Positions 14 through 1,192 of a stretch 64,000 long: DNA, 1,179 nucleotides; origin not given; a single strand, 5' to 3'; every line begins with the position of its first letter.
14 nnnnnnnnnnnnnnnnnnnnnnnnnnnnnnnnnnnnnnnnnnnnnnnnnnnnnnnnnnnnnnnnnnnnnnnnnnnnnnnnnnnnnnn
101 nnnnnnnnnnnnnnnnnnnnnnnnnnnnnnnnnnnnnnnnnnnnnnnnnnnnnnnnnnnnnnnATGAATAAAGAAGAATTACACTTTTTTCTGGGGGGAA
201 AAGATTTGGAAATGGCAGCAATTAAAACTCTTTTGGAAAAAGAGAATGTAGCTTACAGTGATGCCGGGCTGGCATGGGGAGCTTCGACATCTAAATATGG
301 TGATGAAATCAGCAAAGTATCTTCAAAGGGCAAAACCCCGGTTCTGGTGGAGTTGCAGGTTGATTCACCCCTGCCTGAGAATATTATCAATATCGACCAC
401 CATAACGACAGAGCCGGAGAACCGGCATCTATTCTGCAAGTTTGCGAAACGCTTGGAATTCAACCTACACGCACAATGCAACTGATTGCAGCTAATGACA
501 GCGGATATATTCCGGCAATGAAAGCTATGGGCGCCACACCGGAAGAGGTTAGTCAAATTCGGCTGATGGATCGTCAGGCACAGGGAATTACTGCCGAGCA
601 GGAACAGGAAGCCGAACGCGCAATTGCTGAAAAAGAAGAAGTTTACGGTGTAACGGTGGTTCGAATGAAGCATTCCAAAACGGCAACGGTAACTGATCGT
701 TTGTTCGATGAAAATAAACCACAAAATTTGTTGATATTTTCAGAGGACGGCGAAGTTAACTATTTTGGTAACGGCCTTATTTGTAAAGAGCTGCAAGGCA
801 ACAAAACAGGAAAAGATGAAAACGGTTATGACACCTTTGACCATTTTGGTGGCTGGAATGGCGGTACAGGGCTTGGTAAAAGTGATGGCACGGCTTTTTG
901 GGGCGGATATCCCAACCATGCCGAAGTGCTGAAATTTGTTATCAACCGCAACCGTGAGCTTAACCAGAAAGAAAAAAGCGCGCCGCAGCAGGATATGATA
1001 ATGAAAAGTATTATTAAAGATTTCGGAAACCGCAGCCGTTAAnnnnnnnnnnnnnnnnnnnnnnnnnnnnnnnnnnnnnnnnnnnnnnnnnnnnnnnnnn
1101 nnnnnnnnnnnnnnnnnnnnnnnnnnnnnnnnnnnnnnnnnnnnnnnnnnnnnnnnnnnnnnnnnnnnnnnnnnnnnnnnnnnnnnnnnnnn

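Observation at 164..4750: Low-GC block around tRNA-Pro encoding three consecutive proteins with a shared C-terminal G-x-R-S-R tail (candidate secreted effectors)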

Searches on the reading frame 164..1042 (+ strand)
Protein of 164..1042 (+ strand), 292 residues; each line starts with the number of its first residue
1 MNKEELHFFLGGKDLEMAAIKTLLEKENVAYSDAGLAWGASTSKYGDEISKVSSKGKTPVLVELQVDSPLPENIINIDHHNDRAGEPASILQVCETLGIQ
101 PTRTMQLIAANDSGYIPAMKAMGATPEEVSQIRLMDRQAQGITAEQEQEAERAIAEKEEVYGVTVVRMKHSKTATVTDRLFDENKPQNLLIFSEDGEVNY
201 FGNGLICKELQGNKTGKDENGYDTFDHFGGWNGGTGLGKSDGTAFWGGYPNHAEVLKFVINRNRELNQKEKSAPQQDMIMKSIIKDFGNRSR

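Call 5: search_protein_families(library=pfam, proteins=[window:164-1042:+], max_evalue=0.01)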
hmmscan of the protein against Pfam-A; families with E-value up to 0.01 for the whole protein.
window:164-1042:+ (292 aa): 0 families

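Call 7: find_encoding_contigs(protein=window:164-1042:+, flank=10000, max_places=6)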
Protein window:164-1042:+ (292 aa): 21 contigs read that carry it; 6 places shown.
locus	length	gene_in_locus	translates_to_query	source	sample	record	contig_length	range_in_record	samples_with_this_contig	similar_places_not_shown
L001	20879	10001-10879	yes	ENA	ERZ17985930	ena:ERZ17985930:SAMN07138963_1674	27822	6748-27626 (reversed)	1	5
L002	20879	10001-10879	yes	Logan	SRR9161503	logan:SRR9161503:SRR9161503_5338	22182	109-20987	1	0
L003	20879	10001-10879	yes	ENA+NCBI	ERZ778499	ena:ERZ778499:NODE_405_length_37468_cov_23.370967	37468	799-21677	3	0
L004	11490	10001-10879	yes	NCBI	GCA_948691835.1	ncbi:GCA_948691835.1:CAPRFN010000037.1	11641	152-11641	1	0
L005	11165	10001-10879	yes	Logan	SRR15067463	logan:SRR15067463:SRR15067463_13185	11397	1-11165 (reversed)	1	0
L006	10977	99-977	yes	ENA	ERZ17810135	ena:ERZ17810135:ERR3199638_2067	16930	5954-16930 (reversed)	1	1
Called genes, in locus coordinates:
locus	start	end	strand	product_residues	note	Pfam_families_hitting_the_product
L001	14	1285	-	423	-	PF04966:OprB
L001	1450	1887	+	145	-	-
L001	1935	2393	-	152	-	PF04355:BamE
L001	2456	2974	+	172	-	PF02620:YceD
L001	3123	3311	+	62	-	PF01783:Ribosomal_L32p, PF13248:Zn_ribbon_3 (weak)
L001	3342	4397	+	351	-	PF02504:FA_synthesis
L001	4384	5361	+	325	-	PF08392:FAE1_CUT1_RppA (weak), PF00108:Thiolase_N, PF08545:ACP_syn_III, PF08541:ACP_syn_III_C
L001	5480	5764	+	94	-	PF18291:HU-HIG, PF00216:Bac_DNA_binding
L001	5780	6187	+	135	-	PF00376:MerR, PF13411:MerR_1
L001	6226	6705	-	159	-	PF03167:UDG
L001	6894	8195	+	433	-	-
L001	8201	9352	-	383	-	PF13609:Porin_4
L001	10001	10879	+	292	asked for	-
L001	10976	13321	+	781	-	PF00013:KH_1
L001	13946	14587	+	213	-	PF00300:His_Phos_1 (weak)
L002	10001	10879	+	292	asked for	-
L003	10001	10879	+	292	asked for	-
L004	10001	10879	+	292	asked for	-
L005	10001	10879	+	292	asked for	-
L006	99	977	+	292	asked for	-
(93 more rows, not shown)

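Call 10: find_homologous_proteins(query=window:164-1042:+)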
Query window:164-1042:+ (292 aa): 449 proteins with E <= 0.001 among 1012 candidates; the best 120 are listed.
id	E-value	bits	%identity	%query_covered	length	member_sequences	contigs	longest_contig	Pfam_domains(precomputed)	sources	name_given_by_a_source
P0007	4.0e-173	592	89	100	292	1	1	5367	-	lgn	-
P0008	7.9e-173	591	88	100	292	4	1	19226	-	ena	-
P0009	3.0e-123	429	65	98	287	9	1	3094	-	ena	-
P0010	2.9e-122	426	66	98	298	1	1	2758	-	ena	-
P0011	6.6e-122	424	65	98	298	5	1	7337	-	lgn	-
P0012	1.2e-121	424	65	100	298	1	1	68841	-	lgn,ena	-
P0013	1.3e-121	423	64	100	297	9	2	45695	-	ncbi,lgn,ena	-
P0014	1.4e-121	423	64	100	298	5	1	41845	-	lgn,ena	-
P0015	5.1e-121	421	64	98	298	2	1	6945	-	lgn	-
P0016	5.1e-120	418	67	93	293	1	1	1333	-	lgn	-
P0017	1.0e-119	417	64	98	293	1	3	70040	-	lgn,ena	-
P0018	1.3e-119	417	67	93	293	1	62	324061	-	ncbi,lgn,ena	-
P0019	1.5e-119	417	65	98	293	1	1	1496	-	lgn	-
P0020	1.5e-119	417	67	93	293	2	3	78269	-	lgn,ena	-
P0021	1.6e-119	417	66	93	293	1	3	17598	-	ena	-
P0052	1.4e-102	361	54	98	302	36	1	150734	-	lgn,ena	-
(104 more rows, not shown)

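Call 17: search_solved_structures(query=A1, max_evalue=1)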
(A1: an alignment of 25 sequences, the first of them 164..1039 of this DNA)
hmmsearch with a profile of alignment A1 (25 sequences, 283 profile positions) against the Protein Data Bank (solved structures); distinct sequences matched with E-value up to 1: 4.
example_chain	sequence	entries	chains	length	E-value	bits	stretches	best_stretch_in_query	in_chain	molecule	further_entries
9lq9_A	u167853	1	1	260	3.4e-50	174.1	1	6-206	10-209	NrN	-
9lqa_A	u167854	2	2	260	3.9e-49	170.6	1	6-206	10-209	NrN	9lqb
9lqc_A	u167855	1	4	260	5.8e-49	170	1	6-206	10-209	NrN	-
8gy8_A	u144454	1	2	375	0.43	13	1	50-123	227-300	Putative translation initiation factor (IF-2 homolog)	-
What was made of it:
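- On NrN family (DHH/DHHA1 phosphodiesterase): HMM profile against PDB: E 3e-50 (call 17).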

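Call 18: search_protein_families(library=ncbifam, proteins=[window:164-1042:+], max_evalue=0.01)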
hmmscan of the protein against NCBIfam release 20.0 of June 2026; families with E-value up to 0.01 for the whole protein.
window:164-1042:+ (292 aa): 0 families

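Call 20: search_solved_structures(query=window:164-1042:+, max_evalue=0.01, show_alignments=1)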
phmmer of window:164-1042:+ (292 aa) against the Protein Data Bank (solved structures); distinct sequences matched with E-value up to 0.01: 3.
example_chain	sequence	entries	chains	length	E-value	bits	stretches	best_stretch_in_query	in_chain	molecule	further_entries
9lq9_A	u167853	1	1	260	2e-31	112.7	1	7-205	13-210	NrN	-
9lqa_A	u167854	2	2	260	1.4e-30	109.9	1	7-205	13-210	NrN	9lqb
9lqc_A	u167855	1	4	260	2.6e-30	109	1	7-205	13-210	NrN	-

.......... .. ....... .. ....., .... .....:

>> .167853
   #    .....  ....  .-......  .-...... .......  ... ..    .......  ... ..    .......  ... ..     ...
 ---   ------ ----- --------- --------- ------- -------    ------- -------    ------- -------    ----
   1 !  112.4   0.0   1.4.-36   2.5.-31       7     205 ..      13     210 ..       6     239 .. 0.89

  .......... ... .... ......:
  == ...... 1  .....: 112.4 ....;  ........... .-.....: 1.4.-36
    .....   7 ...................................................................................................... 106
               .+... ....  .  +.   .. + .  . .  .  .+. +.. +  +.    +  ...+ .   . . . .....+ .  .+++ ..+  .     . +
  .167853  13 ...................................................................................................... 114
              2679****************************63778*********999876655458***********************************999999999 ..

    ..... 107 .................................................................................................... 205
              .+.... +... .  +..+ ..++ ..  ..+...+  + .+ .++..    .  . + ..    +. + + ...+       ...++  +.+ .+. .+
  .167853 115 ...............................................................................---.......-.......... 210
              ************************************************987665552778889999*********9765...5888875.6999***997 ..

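Call 25: predict_structure(alignment_id=A1)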
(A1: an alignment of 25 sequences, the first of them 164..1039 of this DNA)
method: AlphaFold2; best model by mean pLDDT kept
length: 292 residues; sequences in the alignment: 25
mean_pLDDT: 90.8   pTM: 0.84
mean pLDDT of the five models: 90.8, 90.0, 89.7, 89.3, 86.7
residues with pLDDT >= 90: 200; 70-90: 82; 50-70: 8; < 50: 2
segments of 3 or more residues with pLDDT < 50: none
pLDDT, mean of each block of 10 residues (from residue 1): 92 94 97 89 94 97 92 93 89 97 97 88 94 93 94 95 94 90 88 95 95 87 88 88 91 95 81 76 81 44
secondary structure, 60 per line:
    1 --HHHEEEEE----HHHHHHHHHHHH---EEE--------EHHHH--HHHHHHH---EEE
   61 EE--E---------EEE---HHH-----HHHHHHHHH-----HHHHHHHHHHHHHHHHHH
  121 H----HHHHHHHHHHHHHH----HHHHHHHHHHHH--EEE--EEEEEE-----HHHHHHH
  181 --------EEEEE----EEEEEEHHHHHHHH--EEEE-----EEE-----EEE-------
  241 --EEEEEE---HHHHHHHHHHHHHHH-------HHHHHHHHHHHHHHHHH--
elements in order: E6-10 H15-26 E30-32 H42-45 H48-54 E58-62 E75-77 H89-97 H103-121 H126-139 H144-155 E158-160 E163-168 H174-180 E189-193 E198-203 H204-211 E214-217 E223-225 E231-233 E243-248 H252-266 H274-290
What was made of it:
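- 983..1039 (+): NrN C-terminal tail: a polar linker (aa 267-273) followed by helix aa 274-290 (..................). AF2 helix 274-290, pLDDT about 76-81 (call 25).
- On NrN family (DHH/DHHA1 phosphodiesterase): AF2 model pLDDT 90.8 (call 25).
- AF2 predicts helix 274-290 (call 25).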

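Call 27: find_related_loci(query=A1, collection=genome_contigs, flank=10000)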
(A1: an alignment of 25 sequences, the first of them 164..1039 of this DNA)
Query A1 (292 aa) in genome_contigs; peptide patterns used: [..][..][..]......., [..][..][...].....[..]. (x = any residue, [..] = any of these).
58 stretches matched a pattern; 41 encode a relative of the query (tblastn E <= 1e-3); 40 distinct loci.
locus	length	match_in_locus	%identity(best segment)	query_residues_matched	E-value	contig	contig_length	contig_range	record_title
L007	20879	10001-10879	63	1-287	3e-117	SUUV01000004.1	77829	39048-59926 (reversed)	MAG: Alphaproteobacteria bacterium isolate SIG55 NODE_7927_length_77829_cov_2.593357, whole genome shotgun sequence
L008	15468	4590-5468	63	1-287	3e-116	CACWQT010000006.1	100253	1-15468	MAG: uncultured Rhodospirillales bacterium isolate RUG10829 genome assembly, contig: RUG10829_asm_6, whole genome shotgu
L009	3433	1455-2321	64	1-286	4e-118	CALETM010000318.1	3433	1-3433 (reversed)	MAG TPA_asm: uncultured Alphaproteobacteria bacterium isolate ERR2619727_bin.69_CONCOCT_v1.1_MAG genome assembly, contig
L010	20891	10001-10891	64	1-291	3e-117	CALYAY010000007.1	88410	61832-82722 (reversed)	MAG: uncultured Alphaproteobacteria bacterium isolate BRZ_RM__bin80 genome assembly, contig: BRZ_RM__NODE_207_length_884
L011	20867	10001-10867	64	1-286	6e-116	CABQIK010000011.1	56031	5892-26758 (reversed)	MAG TPA_asm: uncultured Alphaproteobacteria bacterium isolate MGYG-HGUT-00610 genome assembly, contig: GUT_GENOME018669_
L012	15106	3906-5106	60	1-269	8e-103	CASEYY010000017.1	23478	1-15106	uncultured proteobacterium isolate SI.O72.metabat-bins.143 genome assembly, contig: SI.O72.metabat-bins.143.fa_k141_1904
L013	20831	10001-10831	58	1-273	2e-100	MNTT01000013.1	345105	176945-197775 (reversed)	MAG: Acetobacter sp. 46_36 Ley3_66761_scaffold_40, whole genome shotgun sequence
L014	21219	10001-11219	59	1-269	4e-100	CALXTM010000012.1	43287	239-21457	MAG: uncultured Alphaproteobacteria bacterium isolate BRZ_DP__bin105 genome assembly, contig: BRZ_DP__NODE_1218_length_4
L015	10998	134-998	73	1-286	8e-99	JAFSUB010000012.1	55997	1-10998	MAG: Alphaproteobacteria bacterium isolate RGIG3474 Goat_Rumen.Co__c935313, whole genome shotgun sequence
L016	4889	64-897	60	2-273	9e-98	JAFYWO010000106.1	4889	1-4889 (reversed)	MAG: Alphaproteobacteria bacterium isolate RGIG7487 Water_buffalos_Colon-5__c475777, whole genome shotgun sequence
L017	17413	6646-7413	58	2-261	5e-97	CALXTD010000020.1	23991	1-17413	MAG: uncultured Alphaproteobacteria bacterium isolate BRZ_RF__bin97 genome assembly, contig: BRZ_RF__NODE_2725_length_23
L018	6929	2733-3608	56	8-290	2e-92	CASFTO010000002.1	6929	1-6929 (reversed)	uncultured Alphaproteobacteria bacterium isolate SI.A54.metabat-bins.112 genome assembly, contig: SI.A54.metabat-bins.11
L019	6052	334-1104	59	2-261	8e-89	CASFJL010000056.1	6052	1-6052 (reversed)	uncultured proteobacterium isolate B15_L3_338338_idba_bin.30 genome assembly, contig: B15_L3_338338_idba_bin.30.fa_scaff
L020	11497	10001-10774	56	1-261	2e-85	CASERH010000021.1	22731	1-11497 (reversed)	uncultured proteobacterium isolate O27_L1_392392_idba_bin.56 genome assembly, contig: O27_L1_392392_idba_bin.56.fa_scaff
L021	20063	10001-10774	56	1-261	2e-85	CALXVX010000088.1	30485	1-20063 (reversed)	MAG: uncultured Alphaproteobacteria bacterium isolate E21__bin46 genome assembly, contig: E21__k127_9305182, whole genom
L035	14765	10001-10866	73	6-288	2e-94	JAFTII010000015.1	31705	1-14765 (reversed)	MAG: Alphaproteobacteria bacterium isolate RGIG3845 Roe_deer_Cecum-1__c322646, whole genome shotgun sequence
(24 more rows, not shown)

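Call 34: find_related_loci(query=A1, collection=viral_contigs, flank=10000)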
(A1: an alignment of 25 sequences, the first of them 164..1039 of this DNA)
Query A1 (292 aa) in viral_contigs; peptide patterns used: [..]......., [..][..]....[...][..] (x = any residue, [..] = any of these).
75 stretches matched a pattern; 1 encode a relative of the query (tblastn E <= 1e-3); 1 distinct loci.
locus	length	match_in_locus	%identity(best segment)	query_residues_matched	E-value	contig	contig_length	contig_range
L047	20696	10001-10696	34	8-235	2e-32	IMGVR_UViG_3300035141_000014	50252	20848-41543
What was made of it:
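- Tried and rejected: Only one weak NrN locus was found in 2.9 M viral contigs (call 34).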

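Call 40: search_protein_families(library=pfam, proteins=[L008:5550-6317:+, L010:10951-11862:+, L010:11880-12881:+, L011:11309-11803:+, L015:1474-2190:+, L007:11030-13384:+, L035:10885-11814:+, L035:11833-12582:+, L017:7418-7912:+, L011:9145-9819:-], max_evalue=0.01)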
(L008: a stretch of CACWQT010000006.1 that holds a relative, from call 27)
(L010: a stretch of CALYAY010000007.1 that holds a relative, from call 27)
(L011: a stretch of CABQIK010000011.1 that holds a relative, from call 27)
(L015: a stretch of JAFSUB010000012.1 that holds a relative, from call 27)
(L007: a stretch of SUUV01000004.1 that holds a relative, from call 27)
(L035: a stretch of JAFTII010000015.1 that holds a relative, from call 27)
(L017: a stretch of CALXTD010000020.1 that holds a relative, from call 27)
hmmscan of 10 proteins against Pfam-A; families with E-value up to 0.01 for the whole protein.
L008:5550-6317:+ (255 aa): 0 families

L010:10951-11862:+ (303 aa): 0 families

L010:11880-12881:+ (333 aa): 2 families
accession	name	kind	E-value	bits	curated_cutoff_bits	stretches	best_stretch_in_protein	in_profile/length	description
PF04439.18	Adenyl_transf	-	1.1e-05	25.1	22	1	18-181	4-175/279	Streptomycin adenylyltransferase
PF18765.7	Polbeta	-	0.00024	21.6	26.9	1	24-75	2-43/93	Polymerase beta, Nucleotidyltransferase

L011:11309-11803:+ (164 aa): 0 families

L015:1474-2190:+ (238 aa): 0 families

L007:11030-13384:+ (784 aa): 0 families

L035:10885-11814:+ (309 aa): 1 family
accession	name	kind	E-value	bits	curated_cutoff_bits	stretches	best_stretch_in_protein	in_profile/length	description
PF10752.14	DUF2533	-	0.0084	17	25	0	252-301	21-64/83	Protein of unknown function (DUF2533)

L035:11833-12582:+ (249 aa): 1 family
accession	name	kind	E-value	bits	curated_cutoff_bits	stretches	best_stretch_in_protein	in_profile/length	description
PF05013.17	FGase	-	2e-39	136.4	28.9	1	4-217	5-219/219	N-formylglutamate amidohydrolase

L017:7418-7912:+ (164 aa): 4 families
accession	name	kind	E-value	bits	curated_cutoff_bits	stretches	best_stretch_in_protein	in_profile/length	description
PF09723.15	Zn_ribbon_8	-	0.0004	20.8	34.4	0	56-67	26-37/41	Zinc ribbon domain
PF19108.5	DUF5795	-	0.002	18.6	27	0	40-79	20-59/74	Family of unknown function (DUF5795)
PF12172.15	zf-ChsH2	-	0.0027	17.9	23.2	0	153-162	11-20/37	ChsH2, rubredoxin-like zinc ribbon domain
PF21349.2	RUBY_RBDX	-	0.0077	16.1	26.5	0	153-162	16-25/30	Rubrerythrin, rubredoxin-like domain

L011:9145-9819:- (224 aa): 7 families
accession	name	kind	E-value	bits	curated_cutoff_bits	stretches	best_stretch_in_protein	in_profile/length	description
PF00239.26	Resolvase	-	5e-32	111.4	23.3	1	24-166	1-145/145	Resolvase, N terminal domain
PF13384.12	HTH_23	-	4.2e-06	26.8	24.6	1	190-218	13-41/50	Homeodomain-like domain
PF13551.12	HTH_29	-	0.00011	22.6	28.1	1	192-220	9-38/64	Winged helix-turn helix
PF13518.12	HTH_28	-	0.00025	21.5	25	1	190-221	8-39/52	Helix-turn-helix domain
PF02796.21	HTH_7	-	0.00042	20.8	23.8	1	177-211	3-38/45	Helix-turn-helix domain of resolvase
PF13556.12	HTH_30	-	0.0032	17.6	27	0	193-219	11-37/59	PucR C-terminal helix-turn-helix domain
PF00196.25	GerE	-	0.0092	16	23.5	0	180-218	3-41/57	Bacterial regulatory proteins, luxR family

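Call 41: fold_search(model_id=the predicted structure, library=pdb)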
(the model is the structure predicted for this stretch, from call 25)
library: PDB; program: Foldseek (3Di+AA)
matches with E <= 10: 686; with E <= 0.001: 13
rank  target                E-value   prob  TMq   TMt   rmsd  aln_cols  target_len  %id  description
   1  9lqa                  4.4e-22  1.00  0.73  0.84   3.0       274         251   31  Crystal structure of NrN E21A in complex with SAM-AMP (released 2025-11-26)
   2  9lqb                  6.5e-22  1.00  0.73  0.84   3.0       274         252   31  Crystal structure of NrN E21A in complex with SAH-AMP (released 2025-11-26)
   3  9lqc_A                2.4e-21  1.00  0.75  0.86   2.6       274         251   31  Crystal structure of NrN D119A in complex with SAH-AMP (released 2025-11-26)
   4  9lq9                  6.9e-20  1.00  0.59  0.69   6.2       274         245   30  Crysral structure of NrN (released 2025-11-26)
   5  9r7o_H                1.0e-05  1.00  0.29  0.27  11.0       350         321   13  DhhP of Borrelia burgdorferi in complex with AMP (released 2026-01-21)
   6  5xsi_A                8.9e-05  1.00  0.37  0.34   9.7       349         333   14  The catalytic domain of GdpP (released 2018-01-31)
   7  5xsp_B                1.2e-04  0.99  0.33  0.30   9.8       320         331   11  The catalytic domain of GdpP with 5'-pApA (released 2018-01-31)
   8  8a8k_B                1.4e-04  1.00  0.48  0.45   7.6       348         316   10  PAP phosphatase from Methanothermococcus thermolithotrophicus refined to 3.1 A (released 2023-04-26)
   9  8ioo_C                1.5e-04  0.99  0.36  0.33   9.1       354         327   11  Crystal structure of Deinococcus radiodurans RecJ-like protein in complex with Mg2+ (released 2024-03-20)
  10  1k23_C                2.1e-04  0.77  0.21  0.20  16.7       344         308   12  Inorganic Pyrophosphatase (Family II) from Bacillus subtilis (released 2001-10-31)
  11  8a8k_A                2.3e-04  1.00  0.47  0.44   7.8       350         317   10  PAP phosphatase from Methanothermococcus thermolithotrophicus refined to 3.1 A (released 2023-04-26)
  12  8ioo_A                2.4e-04  0.99  0.36  0.33   8.8       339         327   12  Crystal structure of Deinococcus radiodurans RecJ-like protein in complex with Mg2+ (released 2024-03-20)
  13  5jju_A                5.4e-04  0.99  0.40  0.37   8.9       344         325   10  Crystal structure of Rv2837c complexed with 5'-pApA and 5'-AMP (released 2016-05-04)
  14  7ykv_B                1.9e-03  0.82  0.32  0.24  15.8       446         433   10  The structure of archaeal nuclease RecJ2 from Methanocaldococcus jannaschii (released 2023-07-26)
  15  7yik_B                2.6e-03  0.95  0.39  0.30  10.2       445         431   11  The structure of archaeal nuclease RecJ2 from Methanocaldococcus jannaschii (released 2023-07-19)
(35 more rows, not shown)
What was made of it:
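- On NrN family (DHH/DHHA1 phosphodiesterase): Foldseek to 9lqa/9lqb/9lqc: E about 1e-21 to 1e-22, TM 0.84-0.86 (call 41).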

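Call 42: search_protein_families(library=padloc, proteins=[window:164-1042:+, L008:5550-6317:+, L010:10951-11862:+, L010:11880-12881:+], max_evalue=0.01)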
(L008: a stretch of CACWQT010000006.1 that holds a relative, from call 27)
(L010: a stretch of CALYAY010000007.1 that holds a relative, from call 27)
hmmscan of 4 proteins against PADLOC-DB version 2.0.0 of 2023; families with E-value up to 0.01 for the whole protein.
window:164-1042:+ (292 aa): 2 families
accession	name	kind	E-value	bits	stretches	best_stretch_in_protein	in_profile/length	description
PDLC01071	C3a116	-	2.5e-68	228.7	1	6-262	3-231/235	cluster 29 associated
PDLC01149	DHH_CorA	-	7.5e-57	190.8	1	7-238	4-225/245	"DHH family hydrolase, potential RNAse, CorA associated new"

L008:5550-6317:+ (255 aa): 0 families

L010:10951-11862:+ (303 aa): 0 families

L010:11880-12881:+ (333 aa): 4 families
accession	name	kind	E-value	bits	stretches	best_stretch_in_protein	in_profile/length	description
PDLC04368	PDC-M05A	-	2.5e-05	22.2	1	13-139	88-195/201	-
PDLC00769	Cyclase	-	0.0019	15.7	1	5-86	15-86/261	oligonucleotide-cyclase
PDLC04903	PDC-S09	-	0.0026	16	0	14-68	7-56/108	-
PDLC00823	Cyclase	-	0.0048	14.6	1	2-83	14-90/285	oligonucleotide-cyclase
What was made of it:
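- NrN identity: calls 17, 20, 41, 42.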
